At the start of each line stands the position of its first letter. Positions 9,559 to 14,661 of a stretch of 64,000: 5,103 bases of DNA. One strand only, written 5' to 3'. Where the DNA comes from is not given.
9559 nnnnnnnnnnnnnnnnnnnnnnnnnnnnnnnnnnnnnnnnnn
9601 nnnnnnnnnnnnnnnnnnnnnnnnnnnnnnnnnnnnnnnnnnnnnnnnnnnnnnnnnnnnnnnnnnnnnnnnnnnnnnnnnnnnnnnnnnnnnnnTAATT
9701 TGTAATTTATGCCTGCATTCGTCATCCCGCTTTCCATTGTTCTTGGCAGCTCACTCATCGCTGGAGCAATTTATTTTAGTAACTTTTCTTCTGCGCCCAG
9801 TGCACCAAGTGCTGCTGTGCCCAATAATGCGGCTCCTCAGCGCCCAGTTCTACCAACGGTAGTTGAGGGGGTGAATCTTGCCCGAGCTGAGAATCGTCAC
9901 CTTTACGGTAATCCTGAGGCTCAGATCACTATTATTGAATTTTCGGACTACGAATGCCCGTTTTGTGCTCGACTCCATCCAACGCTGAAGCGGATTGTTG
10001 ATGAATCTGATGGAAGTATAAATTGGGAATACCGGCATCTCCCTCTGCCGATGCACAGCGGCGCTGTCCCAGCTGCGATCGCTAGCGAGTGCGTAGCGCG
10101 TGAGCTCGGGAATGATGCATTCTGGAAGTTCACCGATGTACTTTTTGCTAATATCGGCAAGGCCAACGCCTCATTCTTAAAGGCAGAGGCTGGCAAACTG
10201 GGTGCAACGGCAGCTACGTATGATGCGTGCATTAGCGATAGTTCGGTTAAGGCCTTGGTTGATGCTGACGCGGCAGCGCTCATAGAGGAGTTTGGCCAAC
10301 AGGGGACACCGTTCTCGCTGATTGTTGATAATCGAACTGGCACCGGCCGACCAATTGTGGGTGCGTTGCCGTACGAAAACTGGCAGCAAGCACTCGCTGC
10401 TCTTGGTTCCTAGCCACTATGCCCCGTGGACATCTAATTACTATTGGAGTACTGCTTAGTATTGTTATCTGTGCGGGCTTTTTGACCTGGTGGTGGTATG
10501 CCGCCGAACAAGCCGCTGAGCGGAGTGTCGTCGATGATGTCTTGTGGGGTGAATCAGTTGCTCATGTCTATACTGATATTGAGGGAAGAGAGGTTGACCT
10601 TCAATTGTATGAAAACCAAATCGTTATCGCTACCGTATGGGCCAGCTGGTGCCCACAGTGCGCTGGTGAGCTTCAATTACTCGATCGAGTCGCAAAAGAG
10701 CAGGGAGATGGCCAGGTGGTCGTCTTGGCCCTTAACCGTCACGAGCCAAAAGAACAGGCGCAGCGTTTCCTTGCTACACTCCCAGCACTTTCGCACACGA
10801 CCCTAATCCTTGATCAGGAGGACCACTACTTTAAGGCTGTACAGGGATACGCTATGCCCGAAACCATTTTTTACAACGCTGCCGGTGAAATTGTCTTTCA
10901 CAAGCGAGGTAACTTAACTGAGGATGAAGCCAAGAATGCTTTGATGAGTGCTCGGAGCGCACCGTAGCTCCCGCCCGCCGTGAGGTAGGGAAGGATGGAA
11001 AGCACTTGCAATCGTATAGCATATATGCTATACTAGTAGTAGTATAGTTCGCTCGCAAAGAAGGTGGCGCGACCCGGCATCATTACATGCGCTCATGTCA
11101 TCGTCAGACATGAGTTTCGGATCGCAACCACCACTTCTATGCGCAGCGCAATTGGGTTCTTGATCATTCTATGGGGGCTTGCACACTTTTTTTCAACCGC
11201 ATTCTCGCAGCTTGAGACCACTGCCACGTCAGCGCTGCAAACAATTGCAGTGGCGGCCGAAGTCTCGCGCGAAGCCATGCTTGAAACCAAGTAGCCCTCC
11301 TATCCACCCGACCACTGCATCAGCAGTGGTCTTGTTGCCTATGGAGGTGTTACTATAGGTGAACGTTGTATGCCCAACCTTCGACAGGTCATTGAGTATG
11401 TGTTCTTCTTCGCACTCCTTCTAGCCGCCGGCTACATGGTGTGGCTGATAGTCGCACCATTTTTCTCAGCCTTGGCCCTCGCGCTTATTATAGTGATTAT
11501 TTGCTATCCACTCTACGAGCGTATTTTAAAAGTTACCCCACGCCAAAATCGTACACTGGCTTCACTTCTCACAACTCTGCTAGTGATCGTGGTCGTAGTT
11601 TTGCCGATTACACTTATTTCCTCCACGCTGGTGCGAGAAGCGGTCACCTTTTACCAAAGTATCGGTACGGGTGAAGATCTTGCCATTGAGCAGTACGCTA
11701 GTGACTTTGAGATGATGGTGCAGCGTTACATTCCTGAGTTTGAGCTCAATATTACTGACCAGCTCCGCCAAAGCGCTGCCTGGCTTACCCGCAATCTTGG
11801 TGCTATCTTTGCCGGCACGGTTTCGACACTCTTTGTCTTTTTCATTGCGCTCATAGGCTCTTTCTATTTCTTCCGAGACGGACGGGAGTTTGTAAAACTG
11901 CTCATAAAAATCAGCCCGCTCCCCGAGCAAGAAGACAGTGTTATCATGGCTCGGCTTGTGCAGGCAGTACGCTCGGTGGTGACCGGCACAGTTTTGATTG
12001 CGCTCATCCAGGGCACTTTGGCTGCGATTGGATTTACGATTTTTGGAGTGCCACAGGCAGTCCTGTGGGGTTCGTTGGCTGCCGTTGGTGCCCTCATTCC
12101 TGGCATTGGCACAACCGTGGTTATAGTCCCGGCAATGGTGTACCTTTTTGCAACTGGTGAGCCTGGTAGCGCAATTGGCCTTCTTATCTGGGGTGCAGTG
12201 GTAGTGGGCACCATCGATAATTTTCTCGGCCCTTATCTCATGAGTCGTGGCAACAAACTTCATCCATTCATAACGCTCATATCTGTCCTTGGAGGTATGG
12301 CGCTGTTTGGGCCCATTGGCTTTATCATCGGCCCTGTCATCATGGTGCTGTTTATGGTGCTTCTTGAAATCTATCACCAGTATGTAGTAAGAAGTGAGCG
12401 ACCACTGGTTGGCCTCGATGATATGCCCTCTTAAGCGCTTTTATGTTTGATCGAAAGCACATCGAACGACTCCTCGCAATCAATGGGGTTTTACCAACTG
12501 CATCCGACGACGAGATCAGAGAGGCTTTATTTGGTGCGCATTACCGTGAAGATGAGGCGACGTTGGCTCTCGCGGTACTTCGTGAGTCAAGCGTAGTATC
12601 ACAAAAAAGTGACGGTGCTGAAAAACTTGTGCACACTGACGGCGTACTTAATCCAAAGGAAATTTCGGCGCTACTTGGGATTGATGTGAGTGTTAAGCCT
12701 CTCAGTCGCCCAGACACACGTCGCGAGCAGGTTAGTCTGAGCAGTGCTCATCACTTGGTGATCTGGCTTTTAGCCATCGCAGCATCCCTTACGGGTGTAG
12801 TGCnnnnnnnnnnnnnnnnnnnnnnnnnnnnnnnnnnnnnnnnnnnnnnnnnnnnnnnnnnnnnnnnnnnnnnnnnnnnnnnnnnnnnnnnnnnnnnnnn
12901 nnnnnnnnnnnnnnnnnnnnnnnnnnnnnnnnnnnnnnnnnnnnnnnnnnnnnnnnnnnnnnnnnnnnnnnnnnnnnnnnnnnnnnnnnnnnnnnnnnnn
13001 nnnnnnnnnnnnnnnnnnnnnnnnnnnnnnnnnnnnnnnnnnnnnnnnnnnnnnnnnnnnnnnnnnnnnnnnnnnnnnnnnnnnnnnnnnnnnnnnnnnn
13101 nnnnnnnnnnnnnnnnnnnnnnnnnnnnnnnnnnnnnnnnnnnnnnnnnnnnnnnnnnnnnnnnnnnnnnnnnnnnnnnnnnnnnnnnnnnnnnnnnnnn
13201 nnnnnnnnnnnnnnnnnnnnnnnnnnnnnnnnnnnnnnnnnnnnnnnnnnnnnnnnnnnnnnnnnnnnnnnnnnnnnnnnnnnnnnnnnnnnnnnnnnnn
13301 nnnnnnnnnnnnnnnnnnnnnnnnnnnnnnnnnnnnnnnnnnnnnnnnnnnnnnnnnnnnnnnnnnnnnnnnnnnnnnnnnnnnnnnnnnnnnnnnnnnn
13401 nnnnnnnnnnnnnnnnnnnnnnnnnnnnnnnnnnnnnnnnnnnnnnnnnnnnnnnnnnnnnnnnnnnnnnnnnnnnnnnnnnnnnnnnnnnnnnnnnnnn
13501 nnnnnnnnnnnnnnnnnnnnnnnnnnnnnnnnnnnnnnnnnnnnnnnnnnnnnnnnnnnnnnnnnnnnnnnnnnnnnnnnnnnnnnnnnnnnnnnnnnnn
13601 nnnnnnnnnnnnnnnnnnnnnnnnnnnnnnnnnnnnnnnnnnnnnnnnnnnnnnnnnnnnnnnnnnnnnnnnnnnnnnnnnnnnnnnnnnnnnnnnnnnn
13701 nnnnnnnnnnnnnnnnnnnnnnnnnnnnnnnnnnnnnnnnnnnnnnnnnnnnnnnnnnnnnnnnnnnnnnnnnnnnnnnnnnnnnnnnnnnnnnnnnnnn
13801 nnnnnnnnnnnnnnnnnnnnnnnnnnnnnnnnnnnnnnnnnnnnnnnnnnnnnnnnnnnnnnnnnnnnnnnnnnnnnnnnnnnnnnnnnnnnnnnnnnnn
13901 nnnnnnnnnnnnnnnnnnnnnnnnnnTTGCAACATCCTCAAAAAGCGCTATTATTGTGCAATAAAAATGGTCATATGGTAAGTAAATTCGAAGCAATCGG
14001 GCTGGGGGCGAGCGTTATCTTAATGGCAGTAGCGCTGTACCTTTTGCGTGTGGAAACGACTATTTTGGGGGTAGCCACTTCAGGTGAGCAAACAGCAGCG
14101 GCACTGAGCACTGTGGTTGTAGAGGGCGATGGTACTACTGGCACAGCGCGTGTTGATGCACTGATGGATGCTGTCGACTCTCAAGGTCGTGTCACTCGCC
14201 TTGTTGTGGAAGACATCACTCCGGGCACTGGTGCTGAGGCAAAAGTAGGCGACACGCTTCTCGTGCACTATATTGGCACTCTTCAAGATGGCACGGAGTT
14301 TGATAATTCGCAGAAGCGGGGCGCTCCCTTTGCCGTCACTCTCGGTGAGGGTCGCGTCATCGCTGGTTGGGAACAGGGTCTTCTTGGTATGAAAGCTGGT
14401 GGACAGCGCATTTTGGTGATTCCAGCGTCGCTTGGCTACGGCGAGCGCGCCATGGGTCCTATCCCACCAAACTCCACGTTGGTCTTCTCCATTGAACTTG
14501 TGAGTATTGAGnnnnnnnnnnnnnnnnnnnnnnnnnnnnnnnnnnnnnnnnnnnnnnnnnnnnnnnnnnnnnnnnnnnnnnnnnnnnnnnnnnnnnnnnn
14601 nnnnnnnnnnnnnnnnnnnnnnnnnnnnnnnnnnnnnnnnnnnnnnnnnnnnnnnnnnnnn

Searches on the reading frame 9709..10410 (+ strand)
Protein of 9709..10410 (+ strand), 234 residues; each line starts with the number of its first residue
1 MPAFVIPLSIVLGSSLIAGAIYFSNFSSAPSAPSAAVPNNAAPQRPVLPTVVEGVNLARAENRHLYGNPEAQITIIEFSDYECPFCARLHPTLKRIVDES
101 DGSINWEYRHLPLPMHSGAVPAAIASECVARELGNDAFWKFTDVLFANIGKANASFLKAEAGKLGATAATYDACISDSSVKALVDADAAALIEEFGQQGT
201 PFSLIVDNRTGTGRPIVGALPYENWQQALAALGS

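Call 12: search_protein_families(library=pfam, proteins=[window:9709-10410:+], max_evalue=0.01)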
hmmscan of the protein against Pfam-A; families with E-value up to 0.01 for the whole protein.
window:9709-10410:+ (234 aa): 3 families
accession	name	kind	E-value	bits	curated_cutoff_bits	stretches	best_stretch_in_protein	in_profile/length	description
PF13462.12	Thioredoxin_4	-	2e-20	74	23.2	1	61-210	3-149/165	Thioredoxin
PF01323.26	DSBA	-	3.4e-12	47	25.6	2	74-123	1-51/191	DSBA-like thioredoxin domain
PF13098.12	Thioredoxin_2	-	2.2e-05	25.2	27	1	71-229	5-104/104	Thioredoxin-like domain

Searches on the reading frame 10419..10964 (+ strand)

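Call 12: search_protein_families(library=pfam, proteins=[window:10419-10964:+], max_evalue=0.01)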
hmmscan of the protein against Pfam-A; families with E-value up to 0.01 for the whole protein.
window:10419-10964:+ (182 aa): 5 families
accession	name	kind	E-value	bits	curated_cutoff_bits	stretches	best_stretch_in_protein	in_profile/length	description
PF08534.16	Redoxin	-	1e-09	38.8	26.6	1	55-174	17-147/148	Redoxin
PF00578.27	AhpC-TSA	-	1e-09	38.8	26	1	53-159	12-122/124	AhpC/TSA family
PF00085.26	Thioredoxin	-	0.00059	20.2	23.5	1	65-117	17-68/103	Thioredoxin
PF13905.12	Thioredoxin_8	-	0.0063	17.3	27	1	67-127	2-64/94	Thioredoxin-like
PF13098.12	Thioredoxin_2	-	0.0092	16.8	27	0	66-174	5-103/104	Thioredoxin-like domain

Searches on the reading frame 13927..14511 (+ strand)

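Call 12: search_protein_families(library=pfam, proteins=[window:13927-14511:+], max_evalue=0.01)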
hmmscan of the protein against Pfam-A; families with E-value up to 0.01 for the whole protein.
window:13927-14511:+ (195 aa): 1 family
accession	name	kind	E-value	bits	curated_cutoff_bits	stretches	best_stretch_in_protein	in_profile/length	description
PF00254.34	FKBP_C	-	3.2e-32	111.2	21.1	1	104-192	3-94/94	FKBP-type peptidyl-prolyl cis-trans isomerase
